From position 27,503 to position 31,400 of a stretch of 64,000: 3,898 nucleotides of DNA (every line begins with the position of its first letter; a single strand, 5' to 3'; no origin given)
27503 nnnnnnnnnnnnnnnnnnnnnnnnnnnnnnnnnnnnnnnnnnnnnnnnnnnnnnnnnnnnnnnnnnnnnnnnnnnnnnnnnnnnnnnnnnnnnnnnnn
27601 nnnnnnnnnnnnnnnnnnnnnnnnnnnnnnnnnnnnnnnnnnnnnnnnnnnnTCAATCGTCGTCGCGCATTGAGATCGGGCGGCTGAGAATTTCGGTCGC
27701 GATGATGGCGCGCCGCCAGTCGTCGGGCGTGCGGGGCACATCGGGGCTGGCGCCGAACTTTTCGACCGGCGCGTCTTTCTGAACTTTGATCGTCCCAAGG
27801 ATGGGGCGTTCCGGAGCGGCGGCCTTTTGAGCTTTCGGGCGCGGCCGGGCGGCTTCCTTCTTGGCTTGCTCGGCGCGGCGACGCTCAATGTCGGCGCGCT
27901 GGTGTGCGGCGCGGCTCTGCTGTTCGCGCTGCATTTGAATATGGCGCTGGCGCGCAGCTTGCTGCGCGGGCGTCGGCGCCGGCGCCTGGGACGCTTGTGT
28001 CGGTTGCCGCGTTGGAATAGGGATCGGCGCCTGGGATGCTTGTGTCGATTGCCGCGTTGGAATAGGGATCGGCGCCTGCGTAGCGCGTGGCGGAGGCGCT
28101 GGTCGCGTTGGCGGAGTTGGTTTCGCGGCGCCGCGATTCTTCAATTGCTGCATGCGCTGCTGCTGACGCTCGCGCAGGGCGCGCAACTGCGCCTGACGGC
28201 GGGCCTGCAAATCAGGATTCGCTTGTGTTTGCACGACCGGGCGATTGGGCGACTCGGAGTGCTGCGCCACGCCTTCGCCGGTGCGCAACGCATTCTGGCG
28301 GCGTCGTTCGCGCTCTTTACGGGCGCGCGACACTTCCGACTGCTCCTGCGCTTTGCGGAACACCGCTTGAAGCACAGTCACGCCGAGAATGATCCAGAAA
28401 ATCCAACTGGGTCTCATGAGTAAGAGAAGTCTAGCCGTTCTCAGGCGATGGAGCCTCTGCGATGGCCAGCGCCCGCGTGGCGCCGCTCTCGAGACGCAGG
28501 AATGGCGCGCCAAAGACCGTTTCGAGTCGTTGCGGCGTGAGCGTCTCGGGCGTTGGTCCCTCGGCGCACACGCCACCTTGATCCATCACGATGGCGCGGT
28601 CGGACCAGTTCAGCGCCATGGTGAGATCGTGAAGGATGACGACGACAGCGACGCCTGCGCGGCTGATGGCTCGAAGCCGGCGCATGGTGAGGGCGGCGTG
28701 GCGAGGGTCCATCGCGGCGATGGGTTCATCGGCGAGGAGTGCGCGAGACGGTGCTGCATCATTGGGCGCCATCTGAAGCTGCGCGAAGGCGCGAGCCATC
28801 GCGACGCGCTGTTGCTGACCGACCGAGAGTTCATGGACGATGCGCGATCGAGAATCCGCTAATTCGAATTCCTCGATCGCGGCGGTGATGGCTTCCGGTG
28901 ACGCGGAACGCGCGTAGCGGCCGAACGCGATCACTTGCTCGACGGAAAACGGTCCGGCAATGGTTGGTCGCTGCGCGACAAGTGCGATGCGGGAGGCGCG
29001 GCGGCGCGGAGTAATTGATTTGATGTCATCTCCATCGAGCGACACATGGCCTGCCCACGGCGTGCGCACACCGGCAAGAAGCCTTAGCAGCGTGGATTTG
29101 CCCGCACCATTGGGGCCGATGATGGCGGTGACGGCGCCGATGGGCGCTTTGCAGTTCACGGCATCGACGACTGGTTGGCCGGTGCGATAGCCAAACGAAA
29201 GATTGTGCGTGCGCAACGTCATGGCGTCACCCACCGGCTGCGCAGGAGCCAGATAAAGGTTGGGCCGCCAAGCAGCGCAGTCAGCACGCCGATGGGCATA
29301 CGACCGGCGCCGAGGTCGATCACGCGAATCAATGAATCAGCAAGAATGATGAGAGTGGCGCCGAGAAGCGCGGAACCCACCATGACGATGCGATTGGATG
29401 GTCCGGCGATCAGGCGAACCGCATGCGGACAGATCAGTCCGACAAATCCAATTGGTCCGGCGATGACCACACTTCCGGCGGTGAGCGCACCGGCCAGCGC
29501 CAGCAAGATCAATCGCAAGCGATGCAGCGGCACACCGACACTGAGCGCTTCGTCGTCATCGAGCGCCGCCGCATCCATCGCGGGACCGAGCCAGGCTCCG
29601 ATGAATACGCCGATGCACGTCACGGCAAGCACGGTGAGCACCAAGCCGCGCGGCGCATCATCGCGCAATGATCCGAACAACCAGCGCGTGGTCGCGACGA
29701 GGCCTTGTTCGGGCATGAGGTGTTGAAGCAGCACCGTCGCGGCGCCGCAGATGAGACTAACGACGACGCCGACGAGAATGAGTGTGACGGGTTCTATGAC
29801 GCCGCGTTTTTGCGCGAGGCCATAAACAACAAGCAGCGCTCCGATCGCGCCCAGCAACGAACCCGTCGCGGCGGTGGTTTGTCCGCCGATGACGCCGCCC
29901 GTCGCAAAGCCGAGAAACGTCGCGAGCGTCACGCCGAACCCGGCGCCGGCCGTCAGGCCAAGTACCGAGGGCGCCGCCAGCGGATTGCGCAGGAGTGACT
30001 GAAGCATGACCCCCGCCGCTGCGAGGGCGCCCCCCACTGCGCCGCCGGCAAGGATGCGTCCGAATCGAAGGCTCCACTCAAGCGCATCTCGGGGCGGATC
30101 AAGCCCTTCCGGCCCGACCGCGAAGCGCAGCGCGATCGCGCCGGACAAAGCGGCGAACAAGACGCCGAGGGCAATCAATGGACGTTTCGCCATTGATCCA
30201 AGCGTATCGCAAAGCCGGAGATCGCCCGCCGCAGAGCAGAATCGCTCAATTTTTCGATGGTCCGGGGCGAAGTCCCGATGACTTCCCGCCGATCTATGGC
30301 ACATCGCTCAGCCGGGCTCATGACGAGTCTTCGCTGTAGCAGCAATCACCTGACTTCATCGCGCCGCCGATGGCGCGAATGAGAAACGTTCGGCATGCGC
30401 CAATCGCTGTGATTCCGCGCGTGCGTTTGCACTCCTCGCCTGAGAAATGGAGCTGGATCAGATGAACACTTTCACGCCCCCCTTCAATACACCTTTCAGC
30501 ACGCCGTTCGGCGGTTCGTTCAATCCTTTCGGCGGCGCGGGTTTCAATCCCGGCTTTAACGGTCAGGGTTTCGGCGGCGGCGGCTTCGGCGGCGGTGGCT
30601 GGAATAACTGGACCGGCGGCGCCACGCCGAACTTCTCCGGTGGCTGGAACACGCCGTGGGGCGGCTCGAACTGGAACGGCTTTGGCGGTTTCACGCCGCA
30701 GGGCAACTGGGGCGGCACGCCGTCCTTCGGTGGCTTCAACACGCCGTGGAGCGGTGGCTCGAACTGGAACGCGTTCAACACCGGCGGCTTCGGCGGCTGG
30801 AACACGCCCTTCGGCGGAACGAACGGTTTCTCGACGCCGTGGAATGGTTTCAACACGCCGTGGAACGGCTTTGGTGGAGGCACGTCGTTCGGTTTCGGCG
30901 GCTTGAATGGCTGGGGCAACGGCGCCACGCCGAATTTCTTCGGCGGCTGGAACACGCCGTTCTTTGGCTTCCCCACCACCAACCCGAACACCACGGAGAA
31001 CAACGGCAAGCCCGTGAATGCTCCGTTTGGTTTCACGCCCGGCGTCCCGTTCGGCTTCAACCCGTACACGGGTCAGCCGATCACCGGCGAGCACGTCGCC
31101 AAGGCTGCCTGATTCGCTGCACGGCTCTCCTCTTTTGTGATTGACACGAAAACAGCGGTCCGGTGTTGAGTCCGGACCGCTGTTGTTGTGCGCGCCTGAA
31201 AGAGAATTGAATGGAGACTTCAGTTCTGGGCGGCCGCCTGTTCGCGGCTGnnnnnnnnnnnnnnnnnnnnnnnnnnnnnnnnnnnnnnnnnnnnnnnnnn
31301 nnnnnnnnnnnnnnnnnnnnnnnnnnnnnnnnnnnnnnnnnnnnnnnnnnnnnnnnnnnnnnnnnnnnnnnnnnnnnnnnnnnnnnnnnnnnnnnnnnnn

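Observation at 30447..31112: Intrinsically disordered Gly/Trp/Asn/Phe repeat protein (FG/GW-like) lacking a signal peptide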

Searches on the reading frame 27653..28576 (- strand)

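Call 5: search_protein_families(library=pfam, proteins=[window:27653-28576:-], max_evalue=0.01)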
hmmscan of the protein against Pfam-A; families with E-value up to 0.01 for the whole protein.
window:27653-28576:- (307 aa): 0 families

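Call 34: search_protein_families(library=ncbifam, proteins=[window:27653-28576:-], max_evalue=1)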
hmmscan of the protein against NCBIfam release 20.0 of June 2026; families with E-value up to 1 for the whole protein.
window:27653-28576:- (307 aa): 2 families
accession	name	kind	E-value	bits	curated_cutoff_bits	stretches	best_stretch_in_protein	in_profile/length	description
TIGR04526.1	predic_Ig_block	subfamily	0.051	12.5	150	1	72-243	25-184/693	putative immunoglobulin-blocking virulence protein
NF005846.3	PRK07764.1-6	equivalog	0.2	10.7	625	1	70-255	358-538/628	DNA polymerase III subunit gamma and tau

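Call 84: search_protein_families(library=pfam, proteins=[window:27653-28576:-], max_evalue=1)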
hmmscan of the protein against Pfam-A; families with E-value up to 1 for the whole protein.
window:27653-28576:- (307 aa): 0 families

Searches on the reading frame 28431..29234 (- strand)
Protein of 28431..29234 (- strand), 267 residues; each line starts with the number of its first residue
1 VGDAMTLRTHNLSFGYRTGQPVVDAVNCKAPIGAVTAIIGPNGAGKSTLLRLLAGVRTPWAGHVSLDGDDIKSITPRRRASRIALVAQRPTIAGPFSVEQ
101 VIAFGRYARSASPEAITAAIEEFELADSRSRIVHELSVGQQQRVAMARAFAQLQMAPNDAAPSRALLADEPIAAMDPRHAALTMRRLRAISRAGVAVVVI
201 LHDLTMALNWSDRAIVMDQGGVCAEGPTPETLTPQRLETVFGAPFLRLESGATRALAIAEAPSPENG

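Call 5: search_protein_families(library=pfam, proteins=[window:28431-29234:-], max_evalue=0.01)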
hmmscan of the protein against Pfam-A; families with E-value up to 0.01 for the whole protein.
window:28431-29234:- (267 aa): 8 families
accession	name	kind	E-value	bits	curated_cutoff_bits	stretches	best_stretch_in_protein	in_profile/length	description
PF00005.33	ABC_tran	-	7.4e-25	88.6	25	1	24-152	2-125/137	ABC transporter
PF13304.12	AAA_21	-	2.4e-06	28.3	27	1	35-64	1-29/304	AAA domain, putative AbiEii toxin, Type IV TA system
PF02463.25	SMC_N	-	3.3e-05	23.9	40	0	35-50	26-41/220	RecF/RecN/SMC N terminal domain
PF13555.12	AAA_29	-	0.0007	19.7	27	1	33-50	23-39/61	P-loop containing region of AAA domain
PF13476.12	AAA_23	-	0.00073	20.7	27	1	35-53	21-39/201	AAA domain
PF06414.18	Zeta_toxin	-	0.0024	17.8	22.3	1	39-80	22-63/199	Zeta toxin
PF13175.12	AAA_15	-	0.0073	16.4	32.1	0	29-53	18-43/374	AAA ATPase domain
PF13521.12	AAA_28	-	0.0099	16.5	27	0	37-61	3-28/164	AAA domain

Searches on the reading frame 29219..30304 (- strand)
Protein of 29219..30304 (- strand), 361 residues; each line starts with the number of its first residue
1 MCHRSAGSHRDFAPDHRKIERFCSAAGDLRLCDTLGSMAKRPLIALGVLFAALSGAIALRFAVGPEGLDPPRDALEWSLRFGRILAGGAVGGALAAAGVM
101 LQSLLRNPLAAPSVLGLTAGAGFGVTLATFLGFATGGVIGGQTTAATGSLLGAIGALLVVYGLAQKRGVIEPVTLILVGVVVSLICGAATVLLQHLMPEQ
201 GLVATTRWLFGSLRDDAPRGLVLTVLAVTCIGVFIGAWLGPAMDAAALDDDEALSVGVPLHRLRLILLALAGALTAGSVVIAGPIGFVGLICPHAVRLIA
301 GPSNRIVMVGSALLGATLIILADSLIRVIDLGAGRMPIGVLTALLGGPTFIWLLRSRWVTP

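Call 5: search_protein_families(library=pfam, proteins=[window:29219-30304:-], max_evalue=0.01)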
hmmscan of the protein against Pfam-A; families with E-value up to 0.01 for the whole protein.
window:29219-30304:- (361 aa): 1 family
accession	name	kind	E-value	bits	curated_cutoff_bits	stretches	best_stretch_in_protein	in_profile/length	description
PF01032.23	FecCD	-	3.2e-70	237.1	26.5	1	49-355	7-310/311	FecCD transport family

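Call 23: find_related_loci(query=window:29219-30304:-, collection=genome_contigs, flank=8000)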
Query window:29219-30304:- (361 aa) in genome_contigs; peptide patterns used: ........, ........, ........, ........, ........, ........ (x = any residue, [..] = any of these).
217 stretches matched a pattern; 6 encode a relative of the query (tblastn E <= 1e-3); 6 distinct loci.
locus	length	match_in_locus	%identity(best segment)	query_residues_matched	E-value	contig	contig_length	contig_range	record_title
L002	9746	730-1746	55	15-357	3e-86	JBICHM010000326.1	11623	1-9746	MAG: Phycisphaerales bacterium isolate JB035 k141_79534, whole genome shotgun sequence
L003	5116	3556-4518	46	40-356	1e-55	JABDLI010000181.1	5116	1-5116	MAG: Phycisphaerales bacterium isolate SS_bin_71 k127_2394838, whole genome shotgun sequence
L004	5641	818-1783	45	37-354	4e-47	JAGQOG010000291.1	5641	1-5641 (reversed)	MAG: Phycisphaerales bacterium isolate HKST-UBA08 k127_2222587, whole genome shotgun sequence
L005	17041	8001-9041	36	20-357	7e-44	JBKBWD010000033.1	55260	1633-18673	MAG: Bryobacteraceae bacterium isolate 21I_069.bin.23 NODE_33_length_55260_cov_14.877281, whole genome shotgun sequence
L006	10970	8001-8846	32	65-350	1e-32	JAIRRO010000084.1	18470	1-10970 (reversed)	MAG: Oscillospiraceae bacterium isolate Ct408_bin118 k119_1158690, whole genome shotgun sequence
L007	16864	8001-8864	34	77-357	2e-27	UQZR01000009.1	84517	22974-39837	uncultured Clostridiales bacterium isolate UMGS792 genome assembly, contig: NODE_148_length_84517_cov_9.482650, whole ge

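Call 60: find_homologous_proteins(query=window:29219-30193:-, max_evalue=1e-60)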
Query window:29219-30193:- (324 aa): 363 proteins with E <= 1e-60 among 8000 candidates; the best 120 are listed.
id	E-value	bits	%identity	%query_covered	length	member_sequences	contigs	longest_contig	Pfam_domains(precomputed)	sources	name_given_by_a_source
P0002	2.8e-191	653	100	100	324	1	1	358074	PF01032.24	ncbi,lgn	-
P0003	3.8e-164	564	88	100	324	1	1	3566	PF01032.24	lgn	-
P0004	4.0e-146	505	77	100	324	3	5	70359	PF01032.24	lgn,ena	-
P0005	1.2e-140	487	80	93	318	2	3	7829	PF01032.24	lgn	-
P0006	2.3e-133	463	74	92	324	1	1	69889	PF01032.24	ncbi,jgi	-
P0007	2.4e-132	459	73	93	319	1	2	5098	PF01032.24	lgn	-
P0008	9.5e-126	438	72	91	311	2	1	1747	PF01032.24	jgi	-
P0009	1.9e-124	433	72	93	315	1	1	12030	PF01032.24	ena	-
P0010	8.1e-123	428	68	100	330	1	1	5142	PF01032.24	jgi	-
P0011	7.9e-120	418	71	91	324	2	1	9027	PF01032.24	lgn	-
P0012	1.6e-116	407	67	100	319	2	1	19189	PF01032.24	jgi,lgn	-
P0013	1.3e-105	371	60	99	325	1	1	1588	PF01032.24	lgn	-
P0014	5.5e-104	366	60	99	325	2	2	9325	PF01032.24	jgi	-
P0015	4.3e-100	353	61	90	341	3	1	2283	PF01032.24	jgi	-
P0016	2.0e-99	351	58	99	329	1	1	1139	PF01032.24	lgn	-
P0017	6.0e-99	350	58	92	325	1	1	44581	PF01032.24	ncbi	-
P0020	4.9e-98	347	57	99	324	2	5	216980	PF01032.24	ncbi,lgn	-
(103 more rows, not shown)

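Call 61: find_encoding_contigs(protein=P0002, flank=2500, max_places=3)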
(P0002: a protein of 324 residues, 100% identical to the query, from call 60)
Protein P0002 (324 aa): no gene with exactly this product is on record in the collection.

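Call 62: find_encoding_contigs(protein=P0004, flank=4000, max_places=3)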
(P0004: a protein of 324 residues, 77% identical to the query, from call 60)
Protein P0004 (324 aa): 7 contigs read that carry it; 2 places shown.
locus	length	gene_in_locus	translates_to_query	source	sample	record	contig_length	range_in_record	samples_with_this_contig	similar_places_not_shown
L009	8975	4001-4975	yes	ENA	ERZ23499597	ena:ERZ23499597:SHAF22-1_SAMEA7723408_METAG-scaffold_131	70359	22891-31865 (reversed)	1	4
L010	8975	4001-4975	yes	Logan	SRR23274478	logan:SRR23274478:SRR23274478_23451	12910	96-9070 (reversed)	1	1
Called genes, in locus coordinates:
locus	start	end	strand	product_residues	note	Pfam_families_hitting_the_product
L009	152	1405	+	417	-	PF17164:DUF5122 (faint), PF12768:Rax2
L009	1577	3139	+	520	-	PF01145:Band_7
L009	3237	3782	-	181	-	-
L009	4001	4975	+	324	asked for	PF01032:FecCD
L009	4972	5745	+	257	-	PF00005:ABC_tran, PF13304:AAA_21 (weak)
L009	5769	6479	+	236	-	-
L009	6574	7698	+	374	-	PF01321:Creatinase_N, PF00557:Peptidase_M24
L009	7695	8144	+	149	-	PF00364:Biotin_lipoyl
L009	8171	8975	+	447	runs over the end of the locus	PF00289:Biotin_carb_N, PF02222:ATP-grasp, PF02655:ATP-grasp_3 (weak), PF02786:CPSase_L_D2, PF07478:Dala_Dala_lig_C, PF08443:RimK (weak), PF02785:Biotin_carb_C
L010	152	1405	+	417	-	PF17164:DUF5122 (faint), PF12768:Rax2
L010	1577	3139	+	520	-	PF01145:Band_7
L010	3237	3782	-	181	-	-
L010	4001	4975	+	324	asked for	PF01032:FecCD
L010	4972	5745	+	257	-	PF00005:ABC_tran, PF13304:AAA_21 (weak)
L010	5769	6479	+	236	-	-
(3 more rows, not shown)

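Call 63: find_encoding_contigs(protein=P0006, flank=4000, max_places=3)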
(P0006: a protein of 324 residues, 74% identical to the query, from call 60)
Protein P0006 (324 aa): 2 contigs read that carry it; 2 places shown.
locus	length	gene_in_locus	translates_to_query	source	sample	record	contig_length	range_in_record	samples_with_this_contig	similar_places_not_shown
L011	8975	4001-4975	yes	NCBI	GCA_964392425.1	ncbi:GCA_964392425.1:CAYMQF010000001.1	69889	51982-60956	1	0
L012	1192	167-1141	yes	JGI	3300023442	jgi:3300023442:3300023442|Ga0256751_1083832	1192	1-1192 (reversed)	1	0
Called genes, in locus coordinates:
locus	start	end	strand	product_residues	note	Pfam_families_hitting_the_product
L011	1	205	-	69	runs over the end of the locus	-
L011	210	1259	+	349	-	PF17164:DUF5122 (faint), PF12768:Rax2, PF00404:Dockerin_1 (weak)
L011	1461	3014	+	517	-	PF01145:Band_7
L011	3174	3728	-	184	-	-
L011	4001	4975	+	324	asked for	PF01032:FecCD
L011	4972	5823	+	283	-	PF00005:ABC_tran, PF13304:AAA_21 (weak)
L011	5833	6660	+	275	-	-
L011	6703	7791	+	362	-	PF01321:Creatinase_N, PF00557:Peptidase_M24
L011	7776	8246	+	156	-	PF00364:Biotin_lipoyl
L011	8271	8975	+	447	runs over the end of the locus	PF00289:Biotin_carb_N, PF02222:ATP-grasp, PF02655:ATP-grasp_3 (weak), PF02786:CPSase_L_D2, PF08443:RimK (weak), PF07478:Dala_Dala_lig_C, PF02785:Biotin_carb_C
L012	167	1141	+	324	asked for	PF01032:FecCD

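Call 69: find_encoding_contigs(protein=P0012, flank=4000, max_places=2)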
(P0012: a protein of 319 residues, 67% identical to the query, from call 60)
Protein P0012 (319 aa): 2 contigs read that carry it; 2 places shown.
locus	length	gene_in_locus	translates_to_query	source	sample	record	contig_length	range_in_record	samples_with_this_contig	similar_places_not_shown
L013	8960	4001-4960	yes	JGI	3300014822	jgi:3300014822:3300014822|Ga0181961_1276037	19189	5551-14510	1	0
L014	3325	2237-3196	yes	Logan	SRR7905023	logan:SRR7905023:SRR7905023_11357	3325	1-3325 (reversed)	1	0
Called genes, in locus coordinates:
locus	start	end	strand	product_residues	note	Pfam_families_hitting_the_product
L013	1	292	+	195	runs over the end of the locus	-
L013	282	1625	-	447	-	PF00289:Biotin_carb_N, PF14397:ATPgrasp_ST (faint), PF02222:ATP-grasp, PF02655:ATP-grasp_3 (weak), PF02786:CPSase_L_D2, PF07478:Dala_Dala_lig_C, PF02785:Biotin_carb_C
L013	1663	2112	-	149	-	PF00364:Biotin_lipoyl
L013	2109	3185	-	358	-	PF01321:Creatinase_N, PF00557:Peptidase_M24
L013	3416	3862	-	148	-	-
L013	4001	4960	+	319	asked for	PF01032:FecCD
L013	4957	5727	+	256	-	PF00005:ABC_tran, PF13304:AAA_21 (weak)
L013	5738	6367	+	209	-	-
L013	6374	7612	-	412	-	PF12768:Rax2 (faint), PF17164:DUF5122 (faint)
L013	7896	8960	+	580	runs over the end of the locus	PF03098:An_peroxidase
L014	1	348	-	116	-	?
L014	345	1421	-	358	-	PF01321:Creatinase_N, PF00557:Peptidase_M24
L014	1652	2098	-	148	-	-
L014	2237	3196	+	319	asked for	PF01032:FecCD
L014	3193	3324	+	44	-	?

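Call 70: find_encoding_contigs(protein=P0017, flank=4000, max_places=2)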
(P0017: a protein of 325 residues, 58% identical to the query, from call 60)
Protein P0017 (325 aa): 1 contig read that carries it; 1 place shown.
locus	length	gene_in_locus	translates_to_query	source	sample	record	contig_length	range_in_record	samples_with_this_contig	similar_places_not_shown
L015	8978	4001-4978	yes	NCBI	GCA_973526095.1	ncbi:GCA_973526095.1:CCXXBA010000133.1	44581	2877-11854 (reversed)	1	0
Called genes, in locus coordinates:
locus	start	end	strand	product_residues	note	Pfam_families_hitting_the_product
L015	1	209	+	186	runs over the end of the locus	PF01327:Pep_deformylase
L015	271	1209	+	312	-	PF00551:Formyl_trans_N, PF02911:Formyl_trans_C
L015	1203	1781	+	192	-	-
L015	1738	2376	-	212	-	PF00072:Response_reg, PF01381:HTH_3, PF12844:HTH_19, PF13560:HTH_31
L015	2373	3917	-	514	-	PF00512:HisKA, PF02518:HATPase_c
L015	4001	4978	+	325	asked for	PF01032:FecCD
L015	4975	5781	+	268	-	PF00005:ABC_tran, PF13304:AAA_21 (weak)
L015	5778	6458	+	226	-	-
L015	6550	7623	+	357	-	PF01321:Creatinase_N, PF00557:Peptidase_M24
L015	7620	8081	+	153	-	PF00364:Biotin_lipoyl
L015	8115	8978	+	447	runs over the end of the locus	PF00289:Biotin_carb_N, PF14397:ATPgrasp_ST (faint), PF02222:ATP-grasp, PF02655:ATP-grasp_3 (weak), PF02786:CPSase_L_D2, PF07478:Dala_Dala_lig_C, PF08443:RimK (faint), PF02785:Biotin_carb_C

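Call 71: find_encoding_contigs(protein=P0020, flank=4000, max_places=2)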
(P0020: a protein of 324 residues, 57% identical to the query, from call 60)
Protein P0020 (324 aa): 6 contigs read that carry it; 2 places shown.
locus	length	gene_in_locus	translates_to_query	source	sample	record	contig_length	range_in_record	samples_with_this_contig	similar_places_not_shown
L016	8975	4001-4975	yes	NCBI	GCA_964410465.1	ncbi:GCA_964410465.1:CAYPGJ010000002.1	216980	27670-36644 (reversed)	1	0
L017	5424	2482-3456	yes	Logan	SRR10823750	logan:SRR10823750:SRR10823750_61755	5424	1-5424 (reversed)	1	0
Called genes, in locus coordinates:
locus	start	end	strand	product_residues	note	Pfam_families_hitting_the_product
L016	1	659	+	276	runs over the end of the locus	-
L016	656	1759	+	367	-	PF00535:Glycos_transf_2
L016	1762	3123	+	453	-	-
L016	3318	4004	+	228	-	-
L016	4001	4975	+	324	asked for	PF01032:FecCD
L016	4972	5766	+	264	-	PF00005:ABC_tran, PF13304:AAA_21 (faint)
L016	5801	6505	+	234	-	-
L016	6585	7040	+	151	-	PF00364:Biotin_lipoyl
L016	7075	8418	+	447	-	PF00289:Biotin_carb_N, PF14397:ATPgrasp_ST (faint), PF02222:ATP-grasp, PF02655:ATP-grasp_3 (weak), PF02786:CPSase_L_D2, PF07478:Dala_Dala_lig_C, PF02785:Biotin_carb_C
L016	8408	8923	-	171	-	PF03692:CxxCxxCC (weak)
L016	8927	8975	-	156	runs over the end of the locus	PF03692:CxxCxxCC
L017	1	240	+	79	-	?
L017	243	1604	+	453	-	-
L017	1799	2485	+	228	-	-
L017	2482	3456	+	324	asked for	PF01032:FecCD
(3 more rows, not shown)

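Call 73: find_encoding_contigs(protein=P0010, flank=4000, max_places=2)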
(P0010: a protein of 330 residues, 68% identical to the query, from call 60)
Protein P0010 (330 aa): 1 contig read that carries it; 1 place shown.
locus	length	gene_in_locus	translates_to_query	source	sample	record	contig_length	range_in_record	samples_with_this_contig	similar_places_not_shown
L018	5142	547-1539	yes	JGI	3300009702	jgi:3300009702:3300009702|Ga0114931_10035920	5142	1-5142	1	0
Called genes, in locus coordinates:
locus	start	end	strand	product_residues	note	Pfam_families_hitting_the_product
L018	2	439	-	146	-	?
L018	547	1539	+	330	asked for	PF01032:FecCD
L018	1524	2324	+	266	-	PF00005:ABC_tran, PF02463:SMC_N (faint), PF13304:AAA_21 (faint)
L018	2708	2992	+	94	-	-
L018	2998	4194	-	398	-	PF12768:Rax2 (faint)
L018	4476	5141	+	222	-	?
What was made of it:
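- The FecCD pairing is kept through a rearrangement (calls 62, 63, 69, 73). The head-to-head pairing with the FecCD operon is conserved through a rearrangement (calls 69, 73).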

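Call 84: search_protein_families(library=pfam, proteins=[L009:3240-3782:-, L011:3177-3713:-, L013:3419-3862:-, L018:2-439:-], max_evalue=1)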
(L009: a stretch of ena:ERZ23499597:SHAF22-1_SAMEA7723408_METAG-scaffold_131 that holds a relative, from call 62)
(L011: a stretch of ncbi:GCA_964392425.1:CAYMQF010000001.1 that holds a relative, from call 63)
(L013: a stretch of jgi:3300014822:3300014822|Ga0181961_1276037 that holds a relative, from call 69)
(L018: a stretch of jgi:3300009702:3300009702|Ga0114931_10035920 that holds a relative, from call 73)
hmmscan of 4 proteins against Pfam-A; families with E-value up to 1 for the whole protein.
L009:3240-3782:- (181 aa): 0 families

L011:3177-3713:- (179 aa): 0 families

L013:3419-3862:- (148 aa): 0 families

L018:2-439:- (146 aa): 0 families

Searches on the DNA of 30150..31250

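Call 42: search_rna_families(source=window, start=30150, end=31250, threshold=evalue, max_evalue=1)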
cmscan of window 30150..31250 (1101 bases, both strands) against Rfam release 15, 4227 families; matches with E-value up to 1: 3.
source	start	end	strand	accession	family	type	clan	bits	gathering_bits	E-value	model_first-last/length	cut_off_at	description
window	31154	31203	-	RF01519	CC0196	Gene; sRNA;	-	21.7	35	0.028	1-58/58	no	Caulobacter sRNA CC0196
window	30867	30926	+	RF01684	mascRNA-menRNA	Gene;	-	19.3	42.5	0.57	1-56/56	no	MALAT1-associated small cytoplasmic RNA/MEN beta RNA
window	30201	30306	+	RF01497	ALIL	Cis-reg;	-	13.5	50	0.85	1-117/117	no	ALIL pseudoknot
